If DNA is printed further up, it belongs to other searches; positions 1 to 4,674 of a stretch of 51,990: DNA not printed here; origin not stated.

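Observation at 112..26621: ECF sigma/anti-sigma-headed 26.5-kb array of secreted giant multidomain proteins: candidate undescribed envelope system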

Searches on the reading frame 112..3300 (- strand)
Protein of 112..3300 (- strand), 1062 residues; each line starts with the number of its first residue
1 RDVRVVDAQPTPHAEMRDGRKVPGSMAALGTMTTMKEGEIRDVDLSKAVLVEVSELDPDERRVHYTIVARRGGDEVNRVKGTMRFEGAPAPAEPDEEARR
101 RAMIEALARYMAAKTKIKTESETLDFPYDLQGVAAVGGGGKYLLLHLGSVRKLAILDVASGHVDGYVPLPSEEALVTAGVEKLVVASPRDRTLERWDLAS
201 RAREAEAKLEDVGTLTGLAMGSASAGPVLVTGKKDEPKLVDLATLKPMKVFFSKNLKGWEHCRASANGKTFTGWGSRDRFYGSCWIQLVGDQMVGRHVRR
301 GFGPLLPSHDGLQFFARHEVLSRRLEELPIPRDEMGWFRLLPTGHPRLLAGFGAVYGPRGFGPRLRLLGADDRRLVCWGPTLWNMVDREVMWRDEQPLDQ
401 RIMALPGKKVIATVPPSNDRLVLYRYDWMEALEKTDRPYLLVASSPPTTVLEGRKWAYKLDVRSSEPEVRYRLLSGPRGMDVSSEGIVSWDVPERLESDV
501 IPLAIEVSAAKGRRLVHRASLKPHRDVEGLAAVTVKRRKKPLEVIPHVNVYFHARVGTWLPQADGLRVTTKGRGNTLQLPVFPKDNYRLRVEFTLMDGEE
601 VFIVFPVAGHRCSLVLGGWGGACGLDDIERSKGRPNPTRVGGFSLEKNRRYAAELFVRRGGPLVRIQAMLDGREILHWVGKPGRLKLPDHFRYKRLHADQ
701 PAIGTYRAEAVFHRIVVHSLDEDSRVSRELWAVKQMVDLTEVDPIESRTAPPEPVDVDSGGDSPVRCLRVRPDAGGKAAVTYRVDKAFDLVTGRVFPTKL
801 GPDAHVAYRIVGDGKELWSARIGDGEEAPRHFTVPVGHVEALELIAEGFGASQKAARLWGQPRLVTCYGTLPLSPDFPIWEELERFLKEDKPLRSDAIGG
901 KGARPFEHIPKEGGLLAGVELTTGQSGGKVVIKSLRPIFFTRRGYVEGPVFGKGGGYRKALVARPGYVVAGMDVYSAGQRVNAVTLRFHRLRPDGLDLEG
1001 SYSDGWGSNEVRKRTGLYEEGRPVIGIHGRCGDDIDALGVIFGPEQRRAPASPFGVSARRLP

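Call 10: search_protein_families(library=pfam, proteins=[window:112-3300:-], max_evalue=10)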
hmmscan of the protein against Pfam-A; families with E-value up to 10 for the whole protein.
window:112-3300:- (1062 aa): 3 families
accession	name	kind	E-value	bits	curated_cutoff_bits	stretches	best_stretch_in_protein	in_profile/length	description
PF08305.17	NPCBM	-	7.4e-06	26.4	23.9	1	777-864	47-136/137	NPCBM/NEW2 domain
PF01419.22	Jacalin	-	0.0086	17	22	1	1013-1041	107-136/136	Jacalin-like lectin domain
PF16136.10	NLS_NINJA_AFP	-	0.22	11.8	23.7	1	91-115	8-31/37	Putative nuclear localisation signal in Ninja/AFP proteins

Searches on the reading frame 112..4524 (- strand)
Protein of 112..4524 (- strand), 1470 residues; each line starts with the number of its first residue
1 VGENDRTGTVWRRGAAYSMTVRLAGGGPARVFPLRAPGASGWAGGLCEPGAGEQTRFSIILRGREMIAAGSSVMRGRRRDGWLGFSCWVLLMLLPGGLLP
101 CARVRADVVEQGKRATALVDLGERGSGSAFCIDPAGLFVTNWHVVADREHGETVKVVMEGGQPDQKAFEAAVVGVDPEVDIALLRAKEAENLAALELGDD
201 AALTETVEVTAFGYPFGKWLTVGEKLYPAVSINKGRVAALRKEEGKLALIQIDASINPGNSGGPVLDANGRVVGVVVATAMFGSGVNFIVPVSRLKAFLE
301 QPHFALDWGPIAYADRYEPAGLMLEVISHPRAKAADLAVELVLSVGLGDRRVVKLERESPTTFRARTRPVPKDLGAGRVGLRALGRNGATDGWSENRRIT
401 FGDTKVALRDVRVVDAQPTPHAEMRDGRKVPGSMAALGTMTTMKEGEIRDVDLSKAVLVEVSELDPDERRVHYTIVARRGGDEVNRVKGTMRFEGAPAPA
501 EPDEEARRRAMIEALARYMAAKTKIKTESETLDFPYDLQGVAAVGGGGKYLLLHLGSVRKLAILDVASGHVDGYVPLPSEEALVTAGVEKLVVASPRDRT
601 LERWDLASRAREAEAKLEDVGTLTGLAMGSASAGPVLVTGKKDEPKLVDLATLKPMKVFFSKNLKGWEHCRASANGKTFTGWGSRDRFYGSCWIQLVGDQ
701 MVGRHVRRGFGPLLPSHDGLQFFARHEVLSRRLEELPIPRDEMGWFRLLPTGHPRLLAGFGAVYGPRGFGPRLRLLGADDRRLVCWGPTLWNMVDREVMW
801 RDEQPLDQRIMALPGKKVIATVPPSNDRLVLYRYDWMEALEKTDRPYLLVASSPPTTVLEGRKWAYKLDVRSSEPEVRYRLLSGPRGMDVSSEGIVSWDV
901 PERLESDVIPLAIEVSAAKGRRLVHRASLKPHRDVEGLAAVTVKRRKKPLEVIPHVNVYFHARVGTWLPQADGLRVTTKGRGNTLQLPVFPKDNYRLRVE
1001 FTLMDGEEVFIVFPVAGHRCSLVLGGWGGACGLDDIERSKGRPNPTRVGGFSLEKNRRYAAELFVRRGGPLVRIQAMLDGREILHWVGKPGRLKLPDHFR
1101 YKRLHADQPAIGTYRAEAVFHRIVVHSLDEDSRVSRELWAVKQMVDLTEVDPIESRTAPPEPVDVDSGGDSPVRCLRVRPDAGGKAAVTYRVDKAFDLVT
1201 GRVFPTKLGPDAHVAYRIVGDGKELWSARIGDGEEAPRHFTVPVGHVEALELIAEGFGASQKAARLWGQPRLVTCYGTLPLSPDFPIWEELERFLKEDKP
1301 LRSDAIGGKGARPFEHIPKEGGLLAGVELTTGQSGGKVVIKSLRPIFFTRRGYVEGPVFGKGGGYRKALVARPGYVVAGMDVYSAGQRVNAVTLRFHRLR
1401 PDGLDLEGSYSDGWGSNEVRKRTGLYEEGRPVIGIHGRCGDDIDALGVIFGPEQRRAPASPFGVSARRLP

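Call 4: search_protein_families(library=pfam, proteins=[window:112-4524:-], max_evalue=0.01)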
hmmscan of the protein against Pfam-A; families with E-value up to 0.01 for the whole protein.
window:112-4524:- (1470 aa): 3 families
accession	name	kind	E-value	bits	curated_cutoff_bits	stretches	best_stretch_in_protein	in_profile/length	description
PF13365.12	Trypsin_2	-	3.2e-30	106.2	27.6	1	127-275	1-144/144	Trypsin-like peptidase domain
PF00089.32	Trypsin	-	2.5e-11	44.3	20.6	1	128-297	28-218/220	Trypsin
PF08305.17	NPCBM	-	8.6e-06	26.2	23.9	1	1185-1272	47-136/137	NPCBM/NEW2 domain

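Call 8: search_protein_families(library=ncbifam, proteins=[window:112-4524:-], max_evalue=0.1)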
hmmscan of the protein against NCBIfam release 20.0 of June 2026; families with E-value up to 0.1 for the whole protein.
window:112-4524:- (1470 aa): 13 families
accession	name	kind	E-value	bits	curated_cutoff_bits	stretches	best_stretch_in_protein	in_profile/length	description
TIGR02037.1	degP_htrA_DO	subfamily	3.9e-30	105.1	416.2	1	123-301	58-226/434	Do family serine endopeptidase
NF041521.1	HhoA_HhoB_HtrA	equivalog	9.3e-29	100.8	450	1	123-298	55-219/335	HhoA/HhoB/HtrA family serine endopeptidase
NF047968.1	SerProtHtrA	equivalog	5.9e-25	88.4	470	1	123-301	85-255/357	serine protease HtrA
NF050055.1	SerProtHtrAMycob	equivalog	1.5e-21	76.9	800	1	124-300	226-404/502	serine protease HtrA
NF033740.0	MarP_fam_protase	equivalog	3.8e-21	75.6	250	1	124-297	210-372/390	MarP family serine protease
NF040960.1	MamE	equivalog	1.5e-19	70.1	800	1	131-301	128-292/659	magnetosome formation protease MamE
TIGR02038.1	protease_degS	equivalog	3.6e-18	65.8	422.95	1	124-293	77-237/351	outer membrane-stress sensor serine endopeptidase DegS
NF008189.1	PRK10942.1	equivalog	6.3e-18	64.5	720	1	127-301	115-280/477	serine endoprotease DegP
NF007526.1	PRK10139.1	equivalog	2.5e-17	62.7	756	1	125-291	91-248/456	serine endoprotease DegQ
NF008147.1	PRK10898.1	equivalog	3.1e-14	52.9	408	1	122-276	75-215/352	outer membrane-stress sensor serine endopeptidase DegS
NF053637.1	SerProtHtrAspr2045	equivalog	2.3e-11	43.3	650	1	136-277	117-252/394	serine protease HtrA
NF040961.1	MamO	equivalog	3.4e-10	38.9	800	1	126-299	99-264/648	magnetosome protein MamO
NF041810.1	Avs1b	equivalog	2.2e-06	25.1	1500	1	113-226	7-116/1931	AVAST type 1 anti-phage system protease Avs1b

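Call 21: search_solved_structures(query=window:112-4329:-, max_evalue=1)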
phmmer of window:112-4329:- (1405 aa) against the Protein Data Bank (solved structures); distinct sequences matched with E-value up to 1: 111 (the best 60 are shown).
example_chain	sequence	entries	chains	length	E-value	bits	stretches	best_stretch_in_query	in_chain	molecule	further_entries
5to1_A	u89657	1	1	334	2.5e-21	78.4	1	60-238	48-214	Serine protease HTRA2, mitochondrial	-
5tny_A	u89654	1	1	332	2.1e-20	75.3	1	60-238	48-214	Serine protease HTRA2, mitochondrial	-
5m3n_A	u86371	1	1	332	2.2e-20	75.3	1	60-238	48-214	Serine protease HTRA2, mitochondrial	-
5tnz_A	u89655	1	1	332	2.2e-20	75.3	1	60-238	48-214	Serine protease HTRA2, mitochondrial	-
5fht_A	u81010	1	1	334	2.2e-20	75.3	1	60-238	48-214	Serine protease HTRA2, mitochondrial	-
5m3o_A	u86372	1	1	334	2.2e-20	75.3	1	60-238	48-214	Serine protease HTRA2, mitochondrial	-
5wyn_A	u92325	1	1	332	3.9e-20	74.5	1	60-238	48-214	Serine protease HTRA2, mitochondrial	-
5to0_A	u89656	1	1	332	3.9e-20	74.5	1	60-238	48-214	Serine protease HTRA2, mitochondrial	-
1lcy_A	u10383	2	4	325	5.5e-20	74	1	60-238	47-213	HtrA2 serine protease | Serine protease HTRA2, mitochondrial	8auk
8e2k_X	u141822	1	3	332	5.8e-20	73.9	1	60-238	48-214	Serine protease HTRA2, mitochondrial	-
3nwu_A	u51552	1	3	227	1.1e-19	72.9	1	60-241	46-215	Serine protease HTRA1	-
7vge_A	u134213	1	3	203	1.3e-19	72.8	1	60-234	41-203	Serine protease HTRA2, mitochondrial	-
3nzi_A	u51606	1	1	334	1.9e-19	72.2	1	60-252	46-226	Serine protease HTRA1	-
3qo6_A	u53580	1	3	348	3e-19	71.5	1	58-236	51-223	Protease Do-like 1, chloroplastic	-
7vge_D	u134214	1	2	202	4.2e-19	71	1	60-233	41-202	Serine protease HTRA2, mitochondrial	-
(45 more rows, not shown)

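Call 54: find_homologous_proteins(query=window:112-4329:-, max_evalue=1e-10)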
Query window:112-4329:- (1405 aa): 93 proteins with E <= 1e-10 among 8000 candidates.
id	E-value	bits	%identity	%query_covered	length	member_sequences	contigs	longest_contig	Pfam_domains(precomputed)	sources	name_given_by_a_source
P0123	0.0e+0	3217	100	100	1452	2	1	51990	PF13365.13,PF08305.18,PF00089.33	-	-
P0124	7.1e-133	463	35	59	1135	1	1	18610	PF13365.13,PF00089.33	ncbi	-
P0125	2.0e-131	458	34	56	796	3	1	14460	PF13365.13,PF00089.33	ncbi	ncbi:MAG TPA: S1C family serine protease, partial [Tepidisphaeraceae bacterium]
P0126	2.7e-126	441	35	60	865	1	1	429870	PF13365.13,PF00089.33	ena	-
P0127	1.9e-121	425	34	59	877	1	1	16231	PF13365.13,PF00089.33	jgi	jgi:S1-C subfamily serine protease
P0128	9.6e-120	420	34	59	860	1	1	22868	PF13365.13,PF00089.33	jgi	jgi:hypothetical protein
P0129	3.5e-118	414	34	59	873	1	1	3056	PF13365.13,PF00089.33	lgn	-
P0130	2.3e-115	405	34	60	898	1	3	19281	PF13365.13,PF00089.33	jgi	jgi:hypothetical protein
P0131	9.7e-114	400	32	61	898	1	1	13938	PF13365.13,PF05345.19,PF00089.33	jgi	jgi:S1-C subfamily serine protease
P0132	1.6e-109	386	35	59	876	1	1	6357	PF13365.13,PF00089.33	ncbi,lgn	-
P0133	9.2e-108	380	32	59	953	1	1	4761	PF13365.13,PF00089.33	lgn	-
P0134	5.8e-107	377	31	60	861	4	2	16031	PF13365.13,PF00089.33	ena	-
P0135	2.5e-105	372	31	60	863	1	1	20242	PF13365.13,PF05345.19,PF00089.33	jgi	jgi:S1-C subfamily serine protease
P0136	6.4e-105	370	33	59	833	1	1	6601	PF13365.13,PF02907.22,PF00089.33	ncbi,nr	ncbi:MAG: serine protease [Planctomycetes bacterium]|nr:serine protease [Planctomycetota bacterium]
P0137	2.2e-104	369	32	60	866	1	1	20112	PF13365.13,PF05345.19,PF00089.33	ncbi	-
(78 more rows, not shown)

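Call 55: find_encoding_contigs(protein=P0124, flank=10000, max_places=1)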
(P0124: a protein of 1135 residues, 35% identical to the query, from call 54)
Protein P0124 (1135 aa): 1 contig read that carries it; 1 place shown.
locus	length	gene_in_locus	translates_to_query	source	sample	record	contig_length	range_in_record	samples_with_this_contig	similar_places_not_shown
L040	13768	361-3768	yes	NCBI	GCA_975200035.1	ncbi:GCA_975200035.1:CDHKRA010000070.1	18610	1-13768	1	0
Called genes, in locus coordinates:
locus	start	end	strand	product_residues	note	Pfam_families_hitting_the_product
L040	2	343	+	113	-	?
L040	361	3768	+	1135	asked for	PF13365:Trypsin_2, PF00089:Trypsin (weak), PF13365:Trypsin_2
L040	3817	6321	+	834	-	PF13365:Trypsin_2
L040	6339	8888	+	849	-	PF00089:Trypsin, PF13365:Trypsin_2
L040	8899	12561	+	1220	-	PF13365:Trypsin_2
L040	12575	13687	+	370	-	-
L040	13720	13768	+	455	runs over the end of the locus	-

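Call 56: find_encoding_contigs(protein=P0126, flank=10000, max_places=1)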
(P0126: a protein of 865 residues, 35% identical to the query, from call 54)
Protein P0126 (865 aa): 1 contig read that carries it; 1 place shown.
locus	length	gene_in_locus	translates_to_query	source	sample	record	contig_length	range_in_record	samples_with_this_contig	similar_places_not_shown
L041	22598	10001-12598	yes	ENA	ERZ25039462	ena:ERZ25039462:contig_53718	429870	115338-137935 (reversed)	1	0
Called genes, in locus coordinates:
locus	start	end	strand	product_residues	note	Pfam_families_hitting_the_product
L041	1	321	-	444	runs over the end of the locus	PF22124:Glyco_hydro_95_cat, PF21307:Glyco_hydro_95_C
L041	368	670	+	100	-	-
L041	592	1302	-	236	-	PF14498:Glyco_hyd_65N_2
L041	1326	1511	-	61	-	PF00160:Pro_isomerase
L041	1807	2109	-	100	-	-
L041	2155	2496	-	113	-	PF04055:Radical_SAM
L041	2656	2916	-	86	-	-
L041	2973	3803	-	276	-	PF13180:PDZ_2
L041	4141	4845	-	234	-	-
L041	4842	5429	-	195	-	PF04542:Sigma70_r2 (weak), PF08281:Sigma70_r4_2, PF04545:Sigma70_r4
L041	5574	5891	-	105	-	-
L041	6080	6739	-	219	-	PF22722:NA-iREase1 (faint), PF04471:Mrr_cat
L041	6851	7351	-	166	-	-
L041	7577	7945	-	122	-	PF13560:HTH_31 (weak), PF01381:HTH_3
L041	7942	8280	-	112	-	PF05973:Gp49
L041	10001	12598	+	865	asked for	PF00089:Trypsin, PF13365:Trypsin_2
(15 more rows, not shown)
